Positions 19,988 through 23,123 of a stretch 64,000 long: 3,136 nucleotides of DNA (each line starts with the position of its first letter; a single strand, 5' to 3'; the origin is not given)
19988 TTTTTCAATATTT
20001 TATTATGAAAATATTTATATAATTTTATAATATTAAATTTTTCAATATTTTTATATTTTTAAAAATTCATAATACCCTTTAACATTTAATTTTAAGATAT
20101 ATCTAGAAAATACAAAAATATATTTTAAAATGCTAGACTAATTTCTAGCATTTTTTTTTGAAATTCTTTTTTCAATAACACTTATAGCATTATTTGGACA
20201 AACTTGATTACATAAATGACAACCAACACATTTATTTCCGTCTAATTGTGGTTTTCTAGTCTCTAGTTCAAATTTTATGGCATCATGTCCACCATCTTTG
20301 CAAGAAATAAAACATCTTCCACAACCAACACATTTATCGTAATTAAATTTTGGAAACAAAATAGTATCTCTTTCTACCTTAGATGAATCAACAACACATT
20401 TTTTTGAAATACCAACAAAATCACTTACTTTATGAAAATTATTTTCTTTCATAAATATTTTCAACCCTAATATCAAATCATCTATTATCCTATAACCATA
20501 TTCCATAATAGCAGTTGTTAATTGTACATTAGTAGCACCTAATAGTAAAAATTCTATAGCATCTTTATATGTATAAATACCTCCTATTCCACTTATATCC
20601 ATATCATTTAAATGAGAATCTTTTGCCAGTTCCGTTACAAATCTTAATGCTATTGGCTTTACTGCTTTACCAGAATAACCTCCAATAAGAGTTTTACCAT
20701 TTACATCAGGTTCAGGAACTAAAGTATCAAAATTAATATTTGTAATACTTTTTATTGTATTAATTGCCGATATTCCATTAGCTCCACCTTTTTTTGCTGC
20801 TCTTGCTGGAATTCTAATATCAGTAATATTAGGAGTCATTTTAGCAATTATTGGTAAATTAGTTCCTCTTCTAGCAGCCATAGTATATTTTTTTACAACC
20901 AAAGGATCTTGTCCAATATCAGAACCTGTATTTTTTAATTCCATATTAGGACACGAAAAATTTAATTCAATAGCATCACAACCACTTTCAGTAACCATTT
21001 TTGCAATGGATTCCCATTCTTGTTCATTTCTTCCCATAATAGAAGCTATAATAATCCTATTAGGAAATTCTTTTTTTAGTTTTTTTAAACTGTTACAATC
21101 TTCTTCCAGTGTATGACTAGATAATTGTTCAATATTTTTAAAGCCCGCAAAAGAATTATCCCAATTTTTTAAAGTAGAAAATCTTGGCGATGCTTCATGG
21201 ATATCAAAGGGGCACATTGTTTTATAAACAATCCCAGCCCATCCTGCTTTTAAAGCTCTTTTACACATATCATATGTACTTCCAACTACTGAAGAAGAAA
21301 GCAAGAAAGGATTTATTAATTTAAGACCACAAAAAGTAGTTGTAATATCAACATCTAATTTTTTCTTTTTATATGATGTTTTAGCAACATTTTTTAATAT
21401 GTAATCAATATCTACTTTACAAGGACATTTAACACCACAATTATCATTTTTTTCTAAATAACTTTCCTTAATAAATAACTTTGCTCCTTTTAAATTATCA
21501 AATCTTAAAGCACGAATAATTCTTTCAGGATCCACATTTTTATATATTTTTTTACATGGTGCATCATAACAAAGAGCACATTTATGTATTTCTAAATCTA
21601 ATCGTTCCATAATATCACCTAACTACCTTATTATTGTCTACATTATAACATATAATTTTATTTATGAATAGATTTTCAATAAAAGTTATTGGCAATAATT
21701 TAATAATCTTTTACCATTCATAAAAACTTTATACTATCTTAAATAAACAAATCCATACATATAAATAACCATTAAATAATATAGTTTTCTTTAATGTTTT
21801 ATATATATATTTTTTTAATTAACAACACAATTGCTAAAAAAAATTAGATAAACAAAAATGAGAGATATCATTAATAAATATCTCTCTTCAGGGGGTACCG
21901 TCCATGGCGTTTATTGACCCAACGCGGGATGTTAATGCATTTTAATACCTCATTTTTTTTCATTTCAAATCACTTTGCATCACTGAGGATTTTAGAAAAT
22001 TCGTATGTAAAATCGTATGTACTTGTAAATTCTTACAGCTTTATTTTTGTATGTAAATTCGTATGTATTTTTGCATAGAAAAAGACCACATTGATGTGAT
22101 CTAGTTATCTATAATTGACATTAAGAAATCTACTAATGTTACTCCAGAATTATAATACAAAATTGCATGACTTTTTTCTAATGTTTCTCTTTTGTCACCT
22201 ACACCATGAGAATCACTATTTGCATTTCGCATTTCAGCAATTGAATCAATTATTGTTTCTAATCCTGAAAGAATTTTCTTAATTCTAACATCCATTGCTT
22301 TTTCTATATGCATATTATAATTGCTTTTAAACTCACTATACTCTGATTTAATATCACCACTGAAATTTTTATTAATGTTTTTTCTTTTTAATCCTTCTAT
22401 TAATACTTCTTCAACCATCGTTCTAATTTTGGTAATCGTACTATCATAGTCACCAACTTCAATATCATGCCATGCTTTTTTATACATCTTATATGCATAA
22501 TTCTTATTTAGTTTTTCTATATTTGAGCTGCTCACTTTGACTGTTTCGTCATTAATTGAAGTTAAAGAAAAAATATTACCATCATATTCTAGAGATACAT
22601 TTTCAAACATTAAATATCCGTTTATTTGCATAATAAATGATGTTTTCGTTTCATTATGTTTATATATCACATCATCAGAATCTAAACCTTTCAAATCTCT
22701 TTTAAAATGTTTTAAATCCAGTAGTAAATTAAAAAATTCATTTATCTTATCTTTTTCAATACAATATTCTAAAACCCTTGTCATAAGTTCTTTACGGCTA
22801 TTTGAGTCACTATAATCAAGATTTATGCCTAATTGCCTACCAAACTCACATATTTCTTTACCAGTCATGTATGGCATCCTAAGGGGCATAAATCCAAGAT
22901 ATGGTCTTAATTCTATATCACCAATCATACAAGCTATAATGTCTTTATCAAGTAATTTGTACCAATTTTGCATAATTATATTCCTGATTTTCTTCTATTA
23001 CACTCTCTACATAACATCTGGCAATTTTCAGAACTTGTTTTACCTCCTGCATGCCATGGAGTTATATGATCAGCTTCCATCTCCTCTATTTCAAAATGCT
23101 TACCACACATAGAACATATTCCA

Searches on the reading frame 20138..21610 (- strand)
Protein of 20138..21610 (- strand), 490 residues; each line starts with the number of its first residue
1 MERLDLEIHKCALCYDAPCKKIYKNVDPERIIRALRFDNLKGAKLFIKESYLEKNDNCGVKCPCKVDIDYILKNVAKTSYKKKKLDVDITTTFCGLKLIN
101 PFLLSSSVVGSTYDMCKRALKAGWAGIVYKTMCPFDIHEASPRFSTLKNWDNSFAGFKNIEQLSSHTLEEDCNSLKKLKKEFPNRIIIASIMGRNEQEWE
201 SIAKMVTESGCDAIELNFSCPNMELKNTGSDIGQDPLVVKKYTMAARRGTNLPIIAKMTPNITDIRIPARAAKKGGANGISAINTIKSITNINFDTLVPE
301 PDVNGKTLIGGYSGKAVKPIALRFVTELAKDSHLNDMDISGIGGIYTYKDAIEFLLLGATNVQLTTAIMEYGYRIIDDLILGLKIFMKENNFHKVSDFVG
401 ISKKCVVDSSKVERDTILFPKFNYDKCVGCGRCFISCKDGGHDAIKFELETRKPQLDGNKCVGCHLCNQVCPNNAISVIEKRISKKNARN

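Call 7: search_protein_families(library=pfam, proteins=[window:20138-21610:-])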
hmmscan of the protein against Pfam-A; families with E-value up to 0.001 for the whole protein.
window:20138-21610:- (490 aa): 11 families
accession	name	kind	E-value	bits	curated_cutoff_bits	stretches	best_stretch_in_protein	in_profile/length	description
PF01180.27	DHO_dh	-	1e-37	130.4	27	1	90-386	3-290/291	Dihydroorotate dehydrogenase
PF14697.11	Fer4_21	-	1.1e-14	54.8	35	1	423-477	4-58/59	4Fe-4S dicluster domain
PF00037.32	Fer4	-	1.3e-09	37.9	21.1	2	456-477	3-24/24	4Fe-4S binding domain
PF12838.12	Fer4_7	-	6.1e-08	33.5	27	1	426-475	1-52/52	4Fe-4S dicluster domain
PF12837.12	Fer4_6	-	1.4e-07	31.5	25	1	419-440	1-22/24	4Fe-4S binding domain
PF13237.11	Fer4_10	-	4.6e-07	30.1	25.5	1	421-472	3-53/53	4Fe-4S dicluster domain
PF01207.24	Dus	-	6.7e-07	29.2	20.4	1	177-267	46-138/311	Dihydrouridine synthase (Dus)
PF12797.12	Fer4_2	-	6.6e-06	26.2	24.5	1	420-438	3-21/22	4Fe-4S binding domain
PF17179.9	Fer4_22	-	1.4e-05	26.3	27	0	419-438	73-92/95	4Fe-4S dicluster domain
PF13187.11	Fer4_9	-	2.3e-05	24.8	27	1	426-476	1-52/52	4Fe-4S dicluster domain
PF25160.1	LdpA_Fe-S-bd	-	0.00052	20.2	27.6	0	457-479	24-46/49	LdpA Fe-S cluster-binding domain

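Call 8: search_protein_families(library=padloc, proteins=[window:20138-21610:-])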
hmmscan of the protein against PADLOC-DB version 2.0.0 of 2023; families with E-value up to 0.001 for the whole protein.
window:20138-21610:- (490 aa): 0 families

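Call 13: find_encoding_contigs(protein=window:20138-21610:-, flank=10000, max_places=10)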
Protein window:20138-21610:- (490 aa): 2 contigs read that carry it; 2 places shown.
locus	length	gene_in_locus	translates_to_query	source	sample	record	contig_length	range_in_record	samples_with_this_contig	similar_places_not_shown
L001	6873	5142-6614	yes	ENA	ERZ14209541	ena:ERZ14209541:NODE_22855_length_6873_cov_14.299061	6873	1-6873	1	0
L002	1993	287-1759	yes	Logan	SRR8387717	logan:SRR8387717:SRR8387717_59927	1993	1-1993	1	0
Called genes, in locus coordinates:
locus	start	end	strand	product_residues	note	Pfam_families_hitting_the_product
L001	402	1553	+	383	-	PF13651:EcoRI_methylase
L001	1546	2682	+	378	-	PF13651:EcoRI_methylase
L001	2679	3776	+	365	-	PF03235:GmrSD_N, PF01844:HNH, PF14279:HNH_5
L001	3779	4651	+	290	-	PF14355:Abi_C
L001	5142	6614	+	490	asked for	PF12797:Fer4_2 (faint), PF01180:DHO_dh, PF01207:Dus (weak), PF12837:Fer4_6 (weak), PF12838:Fer4_7, PF13237:Fer4_10 (weak), PF14697:Fer4_21, PF00037:Fer4 (weak), +1 more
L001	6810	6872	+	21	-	?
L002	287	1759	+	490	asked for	PF12797:Fer4_2 (faint), PF01180:DHO_dh, PF01207:Dus (weak), PF12837:Fer4_6 (weak), PF12838:Fer4_7, PF13237:Fer4_10 (weak), PF14697:Fer4_21, PF00037:Fer4 (weak), +1 more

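Call 92: search_protein_families(library=ncbifam, proteins=[window:20138-21610:-], max_evalue=0.001)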
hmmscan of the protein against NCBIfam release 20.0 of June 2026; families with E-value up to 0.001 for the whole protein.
window:20138-21610:- (490 aa): 57 families (the best 25 are shown)
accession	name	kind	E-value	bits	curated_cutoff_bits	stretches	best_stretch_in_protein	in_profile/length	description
NF006183.0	PRK08318.1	equivalog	2.1e-163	544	335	1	88-484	3-403/422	NAD-dependent dihydropyrimidine dehydrogenase subunit PreA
NF005574.0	PRK07259.1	equivalog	2.7e-58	197.3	269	1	88-403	4-303/304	dihydroorotate dehydrogenase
TIGR01037.2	pyrD_sub1_fam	subfamily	5.4e-58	196.4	270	1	91-402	3-299/300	dihydroorotate dehydrogenase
NF041011.1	dihydoor_dh_Arch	equivalog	2.9e-43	148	330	1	94-403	4-288/289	dihydroorotate dehydrogenase PyrD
NF005741.0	PRK07565.1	subfamily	2.6e-32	112.2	303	1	87-415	2-320/335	dihydroorotate dehydrogenase-like protein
NF002702.0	PRK02506.1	equivalog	2.4e-26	92.6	301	1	87-401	2-308/313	dihydroorotate oxidase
NF003651.0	PRK05286.2-4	equivalog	1.8e-16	59.7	448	1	209-403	184-376/377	quinone-dependent dihydroorotate dehydrogenase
NF003652.0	PRK05286.2-5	equivalog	3.9e-14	52.6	267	1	210-395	173-352/353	quinone-dependent dihydroorotate dehydrogenase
NF003650.0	PRK05286.2-3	equivalog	4.4e-14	52.2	477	1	210-404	199-390/393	quinone-dependent dihydroorotate dehydrogenase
NF003645.0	PRK05286.1-2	equivalog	2.1e-13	49.9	366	1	209-403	164-355/359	quinone-dependent dihydroorotate dehydrogenase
NF003649.0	PRK05286.2-2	equivalog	4.9e-13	48.8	505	1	176-402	130-349/351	quinone-dependent dihydroorotate dehydrogenase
TIGR01036.1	pyrD_sub2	equivalog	2.4e-12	46.3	200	1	211-402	167-354/356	dihydroorotate dehydrogenase (quinone)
NF003648.0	PRK05286.2-1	equivalog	5.6e-12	45.2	433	1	238-403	195-356/360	quinone-dependent dihydroorotate dehydrogenase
NF003646.0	PRK05286.1-4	equivalog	1.1e-09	37.6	457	1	237-383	197-336/341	quinone-dependent dihydroorotate dehydrogenase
TIGR02179.1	PorD_KorD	subfamily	4e-09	36.4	60.05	1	417-481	17-77/78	2-oxoacid:acceptor oxidoreductase, delta subunit, pyruvate/2-ketoisovalerate family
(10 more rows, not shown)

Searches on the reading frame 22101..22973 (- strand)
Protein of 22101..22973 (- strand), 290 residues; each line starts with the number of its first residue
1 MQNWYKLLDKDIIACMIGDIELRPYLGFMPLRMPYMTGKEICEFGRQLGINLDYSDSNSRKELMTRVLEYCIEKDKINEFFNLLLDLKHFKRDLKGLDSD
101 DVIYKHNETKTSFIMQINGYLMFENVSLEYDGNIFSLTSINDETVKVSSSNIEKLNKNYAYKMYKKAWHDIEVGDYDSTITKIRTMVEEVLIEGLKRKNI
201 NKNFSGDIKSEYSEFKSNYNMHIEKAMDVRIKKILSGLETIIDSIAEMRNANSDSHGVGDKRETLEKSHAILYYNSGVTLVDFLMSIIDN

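Call 7: search_protein_families(library=pfam, proteins=[window:22101-22973:-])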
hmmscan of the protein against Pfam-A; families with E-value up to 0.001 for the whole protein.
window:22101-22973:- (290 aa): 1 family
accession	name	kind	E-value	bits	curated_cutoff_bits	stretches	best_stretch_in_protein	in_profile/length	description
PF14355.11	Abi_C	-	3.6e-16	59.5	24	1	217-285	9-82/83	Abortive infection C-terminus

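Call 8: search_protein_families(library=padloc, proteins=[window:22101-22973:-])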
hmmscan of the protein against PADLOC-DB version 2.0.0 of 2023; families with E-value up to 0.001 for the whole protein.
window:22101-22973:- (290 aa): 1 family
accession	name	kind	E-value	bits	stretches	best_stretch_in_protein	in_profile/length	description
PDLC02347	AbiJ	-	8.3e-58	194.3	1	3-288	5-277/281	AbiJ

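Call 92: search_protein_families(library=ncbifam, proteins=[window:22101-22973:-], max_evalue=0.001)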
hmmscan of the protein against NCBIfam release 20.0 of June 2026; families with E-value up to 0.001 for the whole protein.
window:22101-22973:- (290 aa): 0 families
